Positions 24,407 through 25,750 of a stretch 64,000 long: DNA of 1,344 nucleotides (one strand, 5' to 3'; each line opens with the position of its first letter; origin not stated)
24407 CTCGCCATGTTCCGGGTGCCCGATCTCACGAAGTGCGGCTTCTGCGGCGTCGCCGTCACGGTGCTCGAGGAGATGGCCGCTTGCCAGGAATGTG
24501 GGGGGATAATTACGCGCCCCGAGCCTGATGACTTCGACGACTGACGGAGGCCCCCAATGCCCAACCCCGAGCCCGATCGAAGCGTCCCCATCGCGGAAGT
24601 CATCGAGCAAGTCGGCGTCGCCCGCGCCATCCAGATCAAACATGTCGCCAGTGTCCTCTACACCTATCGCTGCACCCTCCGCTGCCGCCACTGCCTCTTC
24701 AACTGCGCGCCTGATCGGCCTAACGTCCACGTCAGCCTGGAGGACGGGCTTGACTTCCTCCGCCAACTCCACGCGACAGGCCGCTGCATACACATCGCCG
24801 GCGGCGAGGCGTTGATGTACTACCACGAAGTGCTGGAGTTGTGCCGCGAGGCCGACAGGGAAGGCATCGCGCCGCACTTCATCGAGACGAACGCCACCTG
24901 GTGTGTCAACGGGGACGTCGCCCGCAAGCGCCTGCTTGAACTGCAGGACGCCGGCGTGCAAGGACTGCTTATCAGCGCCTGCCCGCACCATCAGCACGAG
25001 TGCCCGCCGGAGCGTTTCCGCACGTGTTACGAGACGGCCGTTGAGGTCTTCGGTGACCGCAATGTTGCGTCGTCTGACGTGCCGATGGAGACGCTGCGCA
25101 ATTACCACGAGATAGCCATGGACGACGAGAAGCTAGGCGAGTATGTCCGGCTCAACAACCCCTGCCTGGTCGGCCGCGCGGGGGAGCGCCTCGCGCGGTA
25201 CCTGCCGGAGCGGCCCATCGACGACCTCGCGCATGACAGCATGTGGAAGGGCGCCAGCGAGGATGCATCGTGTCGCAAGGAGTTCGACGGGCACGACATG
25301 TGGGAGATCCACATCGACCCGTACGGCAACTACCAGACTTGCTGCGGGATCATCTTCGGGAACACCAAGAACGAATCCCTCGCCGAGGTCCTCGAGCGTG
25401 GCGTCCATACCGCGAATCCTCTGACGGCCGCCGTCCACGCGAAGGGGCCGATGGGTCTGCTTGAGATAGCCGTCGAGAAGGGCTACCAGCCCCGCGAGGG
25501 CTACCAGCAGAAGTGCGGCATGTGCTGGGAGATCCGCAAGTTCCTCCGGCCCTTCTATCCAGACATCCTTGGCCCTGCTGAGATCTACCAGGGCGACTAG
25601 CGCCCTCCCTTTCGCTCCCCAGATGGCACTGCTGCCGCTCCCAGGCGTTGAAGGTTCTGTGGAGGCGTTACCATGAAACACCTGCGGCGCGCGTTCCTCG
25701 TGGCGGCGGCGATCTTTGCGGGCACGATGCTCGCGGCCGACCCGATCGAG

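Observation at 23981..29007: Tight operon: SAF-domain protein, basic Zn-ribbon mini-protein, SPASM/twitch-like radical SAM, C45 Ntn-hydrolase and two URO-D-like proteins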

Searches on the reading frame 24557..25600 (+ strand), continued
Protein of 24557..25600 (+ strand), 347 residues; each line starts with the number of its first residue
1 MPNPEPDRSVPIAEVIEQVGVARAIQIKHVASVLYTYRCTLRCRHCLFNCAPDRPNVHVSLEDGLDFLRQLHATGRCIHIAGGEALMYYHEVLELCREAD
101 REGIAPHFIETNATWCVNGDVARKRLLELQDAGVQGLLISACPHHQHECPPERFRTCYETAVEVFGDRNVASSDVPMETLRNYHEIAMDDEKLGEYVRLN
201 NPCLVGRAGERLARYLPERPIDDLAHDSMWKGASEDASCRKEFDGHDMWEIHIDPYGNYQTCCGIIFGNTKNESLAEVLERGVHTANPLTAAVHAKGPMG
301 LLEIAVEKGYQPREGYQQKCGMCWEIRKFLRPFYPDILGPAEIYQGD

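Call 68: search_protein_families(library=pfam, proteins=[window:24557-25600:+], max_evalue=10)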
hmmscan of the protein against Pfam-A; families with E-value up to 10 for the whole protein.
window:24557-25600:+ (347 aa): 2 families
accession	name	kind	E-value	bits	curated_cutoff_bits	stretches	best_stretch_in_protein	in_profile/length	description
PF04055.27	Radical_SAM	-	1e-10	42.5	29.5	1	35-140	3-108/166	Radical SAM superfamily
PF13353.11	Fer4_12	-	6.9e-05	23.6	22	1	32-140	8-119/137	4Fe-4S single cluster domain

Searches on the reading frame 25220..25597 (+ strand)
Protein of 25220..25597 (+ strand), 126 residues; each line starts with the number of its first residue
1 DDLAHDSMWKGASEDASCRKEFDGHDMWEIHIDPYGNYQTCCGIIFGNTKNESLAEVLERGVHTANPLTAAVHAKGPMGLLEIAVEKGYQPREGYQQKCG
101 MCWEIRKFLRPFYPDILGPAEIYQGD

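Call 51: search_solved_structures(query=A4, max_evalue=10, show_alignments=4)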
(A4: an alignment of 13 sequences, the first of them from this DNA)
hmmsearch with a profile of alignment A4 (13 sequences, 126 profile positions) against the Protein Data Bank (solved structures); distinct sequences matched with E-value up to 10: 0.

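Call 68: search_protein_families(library=pfam, proteins=[window:25220-25597:+], max_evalue=10)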
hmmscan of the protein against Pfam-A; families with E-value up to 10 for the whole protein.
seq(126 aa): 1 family
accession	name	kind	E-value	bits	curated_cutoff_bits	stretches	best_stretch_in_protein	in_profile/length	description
PF13186.11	SPASM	-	0.022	15.5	21.5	1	30-59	8-44/67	Iron-sulfur cluster-binding domain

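Call 69: search_protein_families(library=ncbifam, proteins=[window:25220-25597:+], max_evalue=10)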
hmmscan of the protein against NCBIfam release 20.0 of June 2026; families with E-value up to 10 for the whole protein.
seq(126 aa): 0 families
